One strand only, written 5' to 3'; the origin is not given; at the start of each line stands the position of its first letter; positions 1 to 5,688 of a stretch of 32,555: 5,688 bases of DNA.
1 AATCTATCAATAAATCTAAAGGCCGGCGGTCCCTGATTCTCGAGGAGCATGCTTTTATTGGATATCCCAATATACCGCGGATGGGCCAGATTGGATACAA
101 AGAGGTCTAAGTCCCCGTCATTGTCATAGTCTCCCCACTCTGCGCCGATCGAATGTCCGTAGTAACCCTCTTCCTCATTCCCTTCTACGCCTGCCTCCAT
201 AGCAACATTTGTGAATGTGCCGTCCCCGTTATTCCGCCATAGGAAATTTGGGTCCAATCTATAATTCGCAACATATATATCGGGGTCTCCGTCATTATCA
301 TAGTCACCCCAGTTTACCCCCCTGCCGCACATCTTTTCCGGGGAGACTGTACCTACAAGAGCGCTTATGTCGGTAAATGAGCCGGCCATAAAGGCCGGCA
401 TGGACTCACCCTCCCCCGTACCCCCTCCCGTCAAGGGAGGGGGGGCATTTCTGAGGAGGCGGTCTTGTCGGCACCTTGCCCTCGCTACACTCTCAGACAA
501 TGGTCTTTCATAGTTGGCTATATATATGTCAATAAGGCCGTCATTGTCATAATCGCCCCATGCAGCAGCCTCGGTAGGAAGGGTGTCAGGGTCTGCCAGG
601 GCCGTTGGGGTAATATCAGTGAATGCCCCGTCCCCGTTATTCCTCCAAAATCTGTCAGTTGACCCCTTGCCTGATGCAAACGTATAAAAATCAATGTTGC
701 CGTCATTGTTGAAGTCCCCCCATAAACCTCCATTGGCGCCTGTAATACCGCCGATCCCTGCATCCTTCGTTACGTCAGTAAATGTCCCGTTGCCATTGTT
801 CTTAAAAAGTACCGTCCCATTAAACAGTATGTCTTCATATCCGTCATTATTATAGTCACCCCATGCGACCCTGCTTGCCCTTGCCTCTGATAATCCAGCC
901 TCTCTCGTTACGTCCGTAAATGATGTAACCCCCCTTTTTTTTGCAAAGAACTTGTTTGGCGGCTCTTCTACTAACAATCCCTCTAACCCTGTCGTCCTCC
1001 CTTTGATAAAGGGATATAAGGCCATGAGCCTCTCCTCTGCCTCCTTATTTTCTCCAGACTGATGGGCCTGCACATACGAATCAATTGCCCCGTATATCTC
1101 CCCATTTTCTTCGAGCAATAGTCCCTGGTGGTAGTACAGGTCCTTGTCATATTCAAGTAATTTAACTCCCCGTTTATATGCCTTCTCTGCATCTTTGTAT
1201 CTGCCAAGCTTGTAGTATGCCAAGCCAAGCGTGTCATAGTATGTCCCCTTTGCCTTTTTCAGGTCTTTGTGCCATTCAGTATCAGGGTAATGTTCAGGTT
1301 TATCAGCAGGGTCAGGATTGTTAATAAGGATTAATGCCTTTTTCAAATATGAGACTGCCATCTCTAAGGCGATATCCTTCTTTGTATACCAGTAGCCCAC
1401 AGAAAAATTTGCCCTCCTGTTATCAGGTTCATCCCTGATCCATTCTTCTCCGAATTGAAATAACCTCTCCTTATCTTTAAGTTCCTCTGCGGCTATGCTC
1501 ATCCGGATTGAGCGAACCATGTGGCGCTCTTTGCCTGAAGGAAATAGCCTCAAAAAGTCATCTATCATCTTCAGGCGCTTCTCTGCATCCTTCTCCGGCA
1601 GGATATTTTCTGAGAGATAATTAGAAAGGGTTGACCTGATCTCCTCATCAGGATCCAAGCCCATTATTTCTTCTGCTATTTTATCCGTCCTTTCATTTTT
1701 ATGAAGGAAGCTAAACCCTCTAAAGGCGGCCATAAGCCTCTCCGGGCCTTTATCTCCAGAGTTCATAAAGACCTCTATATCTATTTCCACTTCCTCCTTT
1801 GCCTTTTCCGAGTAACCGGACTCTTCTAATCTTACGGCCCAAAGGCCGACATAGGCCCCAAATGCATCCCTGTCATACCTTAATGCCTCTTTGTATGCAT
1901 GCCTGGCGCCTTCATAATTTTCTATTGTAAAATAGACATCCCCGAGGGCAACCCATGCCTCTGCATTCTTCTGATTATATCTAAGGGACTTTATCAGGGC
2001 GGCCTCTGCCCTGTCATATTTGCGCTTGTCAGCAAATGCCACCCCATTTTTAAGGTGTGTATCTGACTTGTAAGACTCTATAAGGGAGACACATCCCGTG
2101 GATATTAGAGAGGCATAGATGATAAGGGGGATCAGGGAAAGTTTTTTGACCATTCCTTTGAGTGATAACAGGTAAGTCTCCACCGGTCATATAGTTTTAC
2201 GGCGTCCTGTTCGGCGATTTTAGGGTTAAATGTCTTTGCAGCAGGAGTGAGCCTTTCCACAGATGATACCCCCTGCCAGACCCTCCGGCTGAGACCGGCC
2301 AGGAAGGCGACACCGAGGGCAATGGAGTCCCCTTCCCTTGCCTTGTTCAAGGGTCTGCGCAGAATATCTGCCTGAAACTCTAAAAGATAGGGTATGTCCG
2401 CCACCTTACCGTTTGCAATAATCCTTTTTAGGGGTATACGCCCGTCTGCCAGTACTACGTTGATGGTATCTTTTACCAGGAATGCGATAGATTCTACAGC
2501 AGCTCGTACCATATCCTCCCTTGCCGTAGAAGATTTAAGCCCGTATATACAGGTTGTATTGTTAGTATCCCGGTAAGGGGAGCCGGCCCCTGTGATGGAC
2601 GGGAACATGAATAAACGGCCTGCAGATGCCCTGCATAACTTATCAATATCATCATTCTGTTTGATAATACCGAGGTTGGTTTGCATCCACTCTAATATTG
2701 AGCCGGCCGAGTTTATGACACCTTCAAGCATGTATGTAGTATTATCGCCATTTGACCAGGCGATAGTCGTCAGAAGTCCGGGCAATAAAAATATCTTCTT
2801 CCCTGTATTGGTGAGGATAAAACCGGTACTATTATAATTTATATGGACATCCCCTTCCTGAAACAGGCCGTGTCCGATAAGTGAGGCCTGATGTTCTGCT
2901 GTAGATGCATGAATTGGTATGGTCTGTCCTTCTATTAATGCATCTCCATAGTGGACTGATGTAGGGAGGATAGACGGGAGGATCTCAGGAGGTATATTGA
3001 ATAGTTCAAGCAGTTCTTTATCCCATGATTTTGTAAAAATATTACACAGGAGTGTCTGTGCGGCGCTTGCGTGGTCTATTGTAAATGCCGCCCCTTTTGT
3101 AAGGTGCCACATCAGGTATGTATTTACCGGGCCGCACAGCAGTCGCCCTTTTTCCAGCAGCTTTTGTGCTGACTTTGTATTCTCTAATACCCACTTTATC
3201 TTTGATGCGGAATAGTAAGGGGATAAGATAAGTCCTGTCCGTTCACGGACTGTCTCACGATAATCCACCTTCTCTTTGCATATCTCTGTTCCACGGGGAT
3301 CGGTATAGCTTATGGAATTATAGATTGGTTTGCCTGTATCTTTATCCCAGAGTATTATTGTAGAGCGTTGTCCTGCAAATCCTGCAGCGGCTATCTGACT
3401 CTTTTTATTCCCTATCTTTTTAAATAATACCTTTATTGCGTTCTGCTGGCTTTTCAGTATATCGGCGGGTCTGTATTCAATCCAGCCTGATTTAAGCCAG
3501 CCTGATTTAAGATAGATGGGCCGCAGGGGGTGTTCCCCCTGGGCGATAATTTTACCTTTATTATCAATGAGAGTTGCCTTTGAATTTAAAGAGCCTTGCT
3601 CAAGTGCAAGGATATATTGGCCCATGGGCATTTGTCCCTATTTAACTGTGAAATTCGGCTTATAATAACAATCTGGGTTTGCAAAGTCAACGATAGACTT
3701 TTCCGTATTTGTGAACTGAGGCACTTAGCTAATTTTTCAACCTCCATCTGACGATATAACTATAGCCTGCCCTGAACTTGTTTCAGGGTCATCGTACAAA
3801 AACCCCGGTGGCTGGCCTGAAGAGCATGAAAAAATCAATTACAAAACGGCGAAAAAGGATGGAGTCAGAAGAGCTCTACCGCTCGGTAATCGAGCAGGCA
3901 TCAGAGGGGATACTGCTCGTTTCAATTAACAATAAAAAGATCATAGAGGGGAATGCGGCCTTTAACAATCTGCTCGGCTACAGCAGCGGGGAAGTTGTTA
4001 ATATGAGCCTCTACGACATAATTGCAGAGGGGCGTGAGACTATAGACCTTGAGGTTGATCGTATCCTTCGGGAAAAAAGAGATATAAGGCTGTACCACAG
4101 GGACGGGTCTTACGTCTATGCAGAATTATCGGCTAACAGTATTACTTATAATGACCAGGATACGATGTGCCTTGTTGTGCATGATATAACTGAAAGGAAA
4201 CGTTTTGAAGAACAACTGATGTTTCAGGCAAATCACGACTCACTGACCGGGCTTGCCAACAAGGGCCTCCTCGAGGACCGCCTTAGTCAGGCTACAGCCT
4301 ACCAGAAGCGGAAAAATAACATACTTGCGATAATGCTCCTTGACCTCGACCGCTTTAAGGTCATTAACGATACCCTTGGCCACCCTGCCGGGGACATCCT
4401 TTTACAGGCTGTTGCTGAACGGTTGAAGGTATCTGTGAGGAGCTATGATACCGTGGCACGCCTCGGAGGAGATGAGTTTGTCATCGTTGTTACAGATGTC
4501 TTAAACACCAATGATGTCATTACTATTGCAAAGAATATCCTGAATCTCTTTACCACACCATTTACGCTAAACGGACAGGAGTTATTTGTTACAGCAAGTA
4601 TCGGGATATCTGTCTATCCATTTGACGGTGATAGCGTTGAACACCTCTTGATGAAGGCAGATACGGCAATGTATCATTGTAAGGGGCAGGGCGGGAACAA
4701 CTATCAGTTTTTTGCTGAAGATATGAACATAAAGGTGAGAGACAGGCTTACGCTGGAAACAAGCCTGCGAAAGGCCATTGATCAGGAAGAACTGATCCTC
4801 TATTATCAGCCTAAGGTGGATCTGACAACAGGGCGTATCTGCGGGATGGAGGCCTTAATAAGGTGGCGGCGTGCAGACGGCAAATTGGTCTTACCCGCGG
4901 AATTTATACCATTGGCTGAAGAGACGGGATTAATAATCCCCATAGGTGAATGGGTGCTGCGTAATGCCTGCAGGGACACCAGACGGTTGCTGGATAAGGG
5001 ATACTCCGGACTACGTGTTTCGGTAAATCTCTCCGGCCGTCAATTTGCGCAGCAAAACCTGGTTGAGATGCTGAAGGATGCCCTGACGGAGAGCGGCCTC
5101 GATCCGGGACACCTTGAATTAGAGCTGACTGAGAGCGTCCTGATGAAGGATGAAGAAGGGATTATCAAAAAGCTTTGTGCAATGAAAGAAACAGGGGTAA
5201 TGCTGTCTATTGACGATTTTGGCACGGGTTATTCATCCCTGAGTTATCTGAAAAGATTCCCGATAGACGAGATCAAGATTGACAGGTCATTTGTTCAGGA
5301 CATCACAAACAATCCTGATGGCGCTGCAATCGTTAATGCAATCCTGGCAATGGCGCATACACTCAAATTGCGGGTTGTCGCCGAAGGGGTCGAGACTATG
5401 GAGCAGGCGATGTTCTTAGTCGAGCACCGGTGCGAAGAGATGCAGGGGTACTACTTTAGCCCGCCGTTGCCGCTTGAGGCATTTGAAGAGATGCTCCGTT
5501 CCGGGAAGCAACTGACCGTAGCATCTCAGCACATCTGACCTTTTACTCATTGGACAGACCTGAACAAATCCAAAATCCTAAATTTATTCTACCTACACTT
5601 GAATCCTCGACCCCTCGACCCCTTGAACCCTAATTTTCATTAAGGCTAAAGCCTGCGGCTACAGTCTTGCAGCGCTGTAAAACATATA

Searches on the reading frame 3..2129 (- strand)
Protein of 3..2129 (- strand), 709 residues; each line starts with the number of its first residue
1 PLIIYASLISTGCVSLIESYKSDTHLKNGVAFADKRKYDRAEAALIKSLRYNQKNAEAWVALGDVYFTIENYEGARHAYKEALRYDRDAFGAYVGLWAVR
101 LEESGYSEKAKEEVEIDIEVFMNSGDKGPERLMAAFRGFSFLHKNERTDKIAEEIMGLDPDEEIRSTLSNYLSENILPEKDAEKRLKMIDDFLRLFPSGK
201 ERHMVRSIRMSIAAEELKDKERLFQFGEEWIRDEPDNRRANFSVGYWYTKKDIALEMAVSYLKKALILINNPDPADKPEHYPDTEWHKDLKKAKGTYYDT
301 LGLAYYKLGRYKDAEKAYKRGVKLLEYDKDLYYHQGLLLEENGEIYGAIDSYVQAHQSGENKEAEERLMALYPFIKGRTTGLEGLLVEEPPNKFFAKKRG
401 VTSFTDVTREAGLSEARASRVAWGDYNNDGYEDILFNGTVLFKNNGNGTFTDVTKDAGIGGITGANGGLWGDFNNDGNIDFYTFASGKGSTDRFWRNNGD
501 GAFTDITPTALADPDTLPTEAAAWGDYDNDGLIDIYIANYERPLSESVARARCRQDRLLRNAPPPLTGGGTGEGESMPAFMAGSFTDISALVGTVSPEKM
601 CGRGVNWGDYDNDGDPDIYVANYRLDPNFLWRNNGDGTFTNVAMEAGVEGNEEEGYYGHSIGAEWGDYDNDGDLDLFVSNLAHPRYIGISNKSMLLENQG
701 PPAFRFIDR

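Call 43: search_protein_families(library=pfam, proteins=[window:3-2129:-], max_evalue=0.00001)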
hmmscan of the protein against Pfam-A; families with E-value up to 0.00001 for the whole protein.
window:3-2129:- (709 aa): 10 families
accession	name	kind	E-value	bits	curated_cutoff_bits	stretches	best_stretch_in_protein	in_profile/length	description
PF13517.12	FG-GAP_3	-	1.4e-34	118.9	26.9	2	609-678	1-61/61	FG-GAP-like repeat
PF07719.23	TPR_2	-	4.7e-15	54.8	27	0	56-88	1-33/34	Tetratricopeptide repeat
PF00515.34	TPR_1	-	1.2e-13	50.7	27.8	0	301-324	7-30/34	Tetratricopeptide repeat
PF13432.12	TPR_16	-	1.8e-13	51.1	32.7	1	27-86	2-59/65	Tetratricopeptide repeat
PF01839.29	FG-GAP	-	6.3e-10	39.2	22.1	0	419-435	3-19/37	FG-GAP repeat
PF13181.12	TPR_8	-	6.3e-10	38.9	25.7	0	56-88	1-33/34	Tetratricopeptide repeat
PF13414.12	TPR_11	-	7e-10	38.9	26.8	0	63-95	1-33/42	TPR repeat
PF14559.12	TPR_19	-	4.3e-07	30.6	25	0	35-89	4-58/68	Tetratricopeptide repeat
PF13424.12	TPR_12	-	4e-06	27.4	30.1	0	294-325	44-75/77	Tetratricopeptide repeat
PF23914.1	TPR_CcmH_CycH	-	5.9e-06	26.7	42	0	43-92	37-86/158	Cytochrome c-type biogenesis protein H TPR domain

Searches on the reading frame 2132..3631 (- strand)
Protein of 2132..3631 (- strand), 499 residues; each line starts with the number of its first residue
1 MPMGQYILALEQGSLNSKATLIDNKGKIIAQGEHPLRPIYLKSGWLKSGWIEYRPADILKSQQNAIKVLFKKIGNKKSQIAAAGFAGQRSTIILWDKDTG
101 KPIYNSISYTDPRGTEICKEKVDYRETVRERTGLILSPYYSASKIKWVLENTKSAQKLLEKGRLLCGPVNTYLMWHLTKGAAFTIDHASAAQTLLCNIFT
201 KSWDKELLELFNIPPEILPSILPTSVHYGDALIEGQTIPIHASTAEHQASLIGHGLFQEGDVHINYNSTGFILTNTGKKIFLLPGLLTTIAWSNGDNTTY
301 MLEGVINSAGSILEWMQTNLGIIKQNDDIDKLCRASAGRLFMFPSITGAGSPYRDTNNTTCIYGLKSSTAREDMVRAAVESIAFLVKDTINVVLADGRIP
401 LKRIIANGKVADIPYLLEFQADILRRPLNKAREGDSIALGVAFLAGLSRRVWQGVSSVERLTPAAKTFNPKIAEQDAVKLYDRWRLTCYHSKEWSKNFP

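Call 43: search_protein_families(library=pfam, proteins=[window:2132-3631:-], max_evalue=0.00001)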
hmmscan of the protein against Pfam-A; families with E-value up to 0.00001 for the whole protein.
window:2132-3631:- (499 aa): 2 families
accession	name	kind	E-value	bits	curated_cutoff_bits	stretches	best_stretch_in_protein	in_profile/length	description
PF00370.27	FGGY_N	-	1.3e-45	156.3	28.8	1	6-235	1-220/245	FGGY family of carbohydrate kinases, N-terminal domain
PF02782.22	FGGY_C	-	2.3e-22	80.2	27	1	271-447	10-196/198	FGGY family of carbohydrate kinases, C-terminal domain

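Call 68: find_encoding_contigs(protein=P0149, flank=10000, max_places=4)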
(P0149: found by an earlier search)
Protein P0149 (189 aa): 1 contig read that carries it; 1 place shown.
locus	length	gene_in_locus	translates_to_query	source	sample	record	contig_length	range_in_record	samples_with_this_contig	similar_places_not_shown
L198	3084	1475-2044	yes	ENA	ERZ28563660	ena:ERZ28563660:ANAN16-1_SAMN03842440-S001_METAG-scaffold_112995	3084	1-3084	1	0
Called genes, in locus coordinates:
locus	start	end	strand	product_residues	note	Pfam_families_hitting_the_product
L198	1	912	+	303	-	?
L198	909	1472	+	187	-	PF05137:PilN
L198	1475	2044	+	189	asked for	PF04350:PilO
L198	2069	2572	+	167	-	PF04351:PilP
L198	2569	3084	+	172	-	?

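Call 69: find_encoding_contigs(protein=P0154, flank=10000, max_places=4)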
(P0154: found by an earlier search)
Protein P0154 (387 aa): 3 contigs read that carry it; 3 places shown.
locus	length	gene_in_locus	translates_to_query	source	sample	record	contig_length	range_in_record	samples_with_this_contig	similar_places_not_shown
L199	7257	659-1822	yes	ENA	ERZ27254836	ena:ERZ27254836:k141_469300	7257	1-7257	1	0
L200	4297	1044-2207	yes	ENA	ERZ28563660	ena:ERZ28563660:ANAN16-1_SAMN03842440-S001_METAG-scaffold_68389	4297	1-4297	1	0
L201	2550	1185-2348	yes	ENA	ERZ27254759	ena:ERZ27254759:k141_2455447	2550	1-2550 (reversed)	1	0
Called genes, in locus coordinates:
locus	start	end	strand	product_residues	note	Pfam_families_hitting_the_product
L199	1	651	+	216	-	?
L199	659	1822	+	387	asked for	PF01264:Chorismate_synt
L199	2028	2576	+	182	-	PF13238:AAA_18 (weak), PF13671:AAA_33 (weak), PF01202:SKI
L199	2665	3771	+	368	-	PF13685:Fe-ADH_2, PF01761:DHQ_synthase, PF24621:DHQS_C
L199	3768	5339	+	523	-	PF13185:GAF_2, PF01590:GAF, PF13492:GAF_3 (weak), PF00158:Sigma54_activat, PF14532:Sigma54_activ_2, PF07728:AAA_5 (weak), PF25601:AAA_lid_14, PF02954:HTH_8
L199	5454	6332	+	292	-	PF03755:YicC-like_N, PF08340:YicC-like_C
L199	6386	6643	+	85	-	PF00625:Guanylate_kin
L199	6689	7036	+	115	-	PF00625:Guanylate_kin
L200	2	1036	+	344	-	?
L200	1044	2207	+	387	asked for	PF01264:Chorismate_synt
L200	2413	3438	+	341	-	PF16331:TolA_bind_tri (faint), PF00515:TPR_1 (faint), PF07719:TPR_2 (faint), PF13428:TPR_14 (faint), PF13432:TPR_16 (weak), PF13525:YfiO (weak), PF14559:TPR_19 (faint), PF13174:TPR_6 (weak)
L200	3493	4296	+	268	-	?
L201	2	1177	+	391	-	?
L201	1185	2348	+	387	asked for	PF01264:Chorismate_synt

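Call 73: find_encoding_contigs(protein=P0166, flank=10000, max_places=3)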
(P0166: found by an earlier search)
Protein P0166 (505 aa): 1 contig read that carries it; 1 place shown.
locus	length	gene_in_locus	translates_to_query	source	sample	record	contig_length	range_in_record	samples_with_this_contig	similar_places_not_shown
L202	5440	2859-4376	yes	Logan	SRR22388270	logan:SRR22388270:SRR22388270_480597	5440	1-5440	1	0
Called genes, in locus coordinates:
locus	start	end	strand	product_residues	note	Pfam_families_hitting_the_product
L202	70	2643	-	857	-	PF05228:CHASE4, PF00989:PAS, PF13188:PAS_8, PF13426:PAS_9, PF00990:GGDEF, PF00563:EAL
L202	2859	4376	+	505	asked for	PF00370:FGGY_N, PF02782:FGGY_C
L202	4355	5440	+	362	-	?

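Call 74: find_encoding_contigs(protein=P0164, flank=10000, max_places=3)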
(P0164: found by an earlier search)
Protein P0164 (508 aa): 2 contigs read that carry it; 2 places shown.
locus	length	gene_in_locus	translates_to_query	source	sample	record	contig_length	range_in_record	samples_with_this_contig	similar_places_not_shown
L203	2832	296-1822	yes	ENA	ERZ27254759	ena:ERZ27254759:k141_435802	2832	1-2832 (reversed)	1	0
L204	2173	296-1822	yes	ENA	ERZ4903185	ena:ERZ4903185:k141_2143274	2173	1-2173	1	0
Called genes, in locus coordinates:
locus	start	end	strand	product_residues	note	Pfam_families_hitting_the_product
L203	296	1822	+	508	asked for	PF00370:FGGY_N, PF02782:FGGY_C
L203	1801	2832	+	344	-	?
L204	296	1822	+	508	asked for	PF00370:FGGY_N, PF02782:FGGY_C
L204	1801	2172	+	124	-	?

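Call 98: find_encoding_contigs(protein=P0150, flank=10000, max_places=3)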
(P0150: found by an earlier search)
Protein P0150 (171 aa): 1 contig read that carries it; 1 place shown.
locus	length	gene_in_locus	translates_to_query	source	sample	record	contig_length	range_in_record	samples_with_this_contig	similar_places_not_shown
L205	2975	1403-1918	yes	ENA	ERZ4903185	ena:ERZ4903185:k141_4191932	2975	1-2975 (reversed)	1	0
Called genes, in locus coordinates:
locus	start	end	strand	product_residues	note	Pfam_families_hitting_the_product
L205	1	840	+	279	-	?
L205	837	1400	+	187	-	PF05137:PilN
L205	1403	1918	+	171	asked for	PF04350:PilO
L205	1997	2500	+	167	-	PF04351:PilP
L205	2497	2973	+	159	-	?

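Call 99: find_encoding_contigs(protein=P0147, flank=10000, max_places=3)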
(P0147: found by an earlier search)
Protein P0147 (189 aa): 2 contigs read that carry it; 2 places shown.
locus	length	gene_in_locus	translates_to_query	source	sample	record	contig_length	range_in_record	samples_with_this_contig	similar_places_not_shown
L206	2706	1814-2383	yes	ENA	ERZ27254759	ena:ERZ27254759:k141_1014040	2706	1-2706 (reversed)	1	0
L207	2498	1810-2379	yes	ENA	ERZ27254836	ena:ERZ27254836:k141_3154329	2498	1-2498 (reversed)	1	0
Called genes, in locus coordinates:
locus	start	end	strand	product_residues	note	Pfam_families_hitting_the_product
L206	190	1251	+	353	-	PF11104:PilM_2, PF06723:MreB_Mbl (faint), PF14450:FtsA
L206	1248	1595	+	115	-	-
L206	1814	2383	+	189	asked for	PF04350:PilO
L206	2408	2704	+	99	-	?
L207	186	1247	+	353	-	PF11104:PilM_2, PF06723:MreB_Mbl (faint), PF14450:FtsA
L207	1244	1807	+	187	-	PF05137:PilN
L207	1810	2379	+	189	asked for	PF04350:PilO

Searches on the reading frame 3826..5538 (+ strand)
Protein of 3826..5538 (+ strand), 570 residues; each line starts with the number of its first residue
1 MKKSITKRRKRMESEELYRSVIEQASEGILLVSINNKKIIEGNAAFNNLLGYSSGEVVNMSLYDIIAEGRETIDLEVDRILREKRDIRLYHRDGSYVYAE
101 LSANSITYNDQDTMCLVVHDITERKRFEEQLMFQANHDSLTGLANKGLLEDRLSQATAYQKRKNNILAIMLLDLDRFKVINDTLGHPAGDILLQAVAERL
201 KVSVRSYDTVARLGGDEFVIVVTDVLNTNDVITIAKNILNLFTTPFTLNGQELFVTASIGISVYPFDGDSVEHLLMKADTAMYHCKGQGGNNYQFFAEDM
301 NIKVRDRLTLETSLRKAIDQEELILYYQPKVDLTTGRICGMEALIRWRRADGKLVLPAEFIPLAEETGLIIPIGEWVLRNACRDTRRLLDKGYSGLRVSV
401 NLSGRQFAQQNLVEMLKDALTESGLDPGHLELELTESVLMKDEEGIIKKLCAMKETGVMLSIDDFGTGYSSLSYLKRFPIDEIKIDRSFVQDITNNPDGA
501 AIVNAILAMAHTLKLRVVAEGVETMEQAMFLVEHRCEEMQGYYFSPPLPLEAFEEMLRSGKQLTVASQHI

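Call 43: search_protein_families(library=pfam, proteins=[window:3826-5538:+], max_evalue=0.00001)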
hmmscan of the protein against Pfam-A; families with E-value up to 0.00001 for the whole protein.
window:3826-5538:+ (570 aa): 5 families
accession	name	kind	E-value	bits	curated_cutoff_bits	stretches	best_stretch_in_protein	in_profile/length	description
PF00563.25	EAL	-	9.6e-76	254.7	31.3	1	313-547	3-236/236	EAL domain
PF00990.26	GGDEF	-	1.4e-49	168.4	23.8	1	135-292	1-161/161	Diguanylate cyclase, GGDEF domain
PF13426.13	PAS_9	-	6.2e-12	46.1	27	1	27-123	2-103/103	PAS domain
PF00989.32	PAS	-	1.8e-08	34.8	22.6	1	16-121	1-113/113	PAS fold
PF13188.13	PAS_8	-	8.7e-08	32.2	21.8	1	16-77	1-57/65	PAS domain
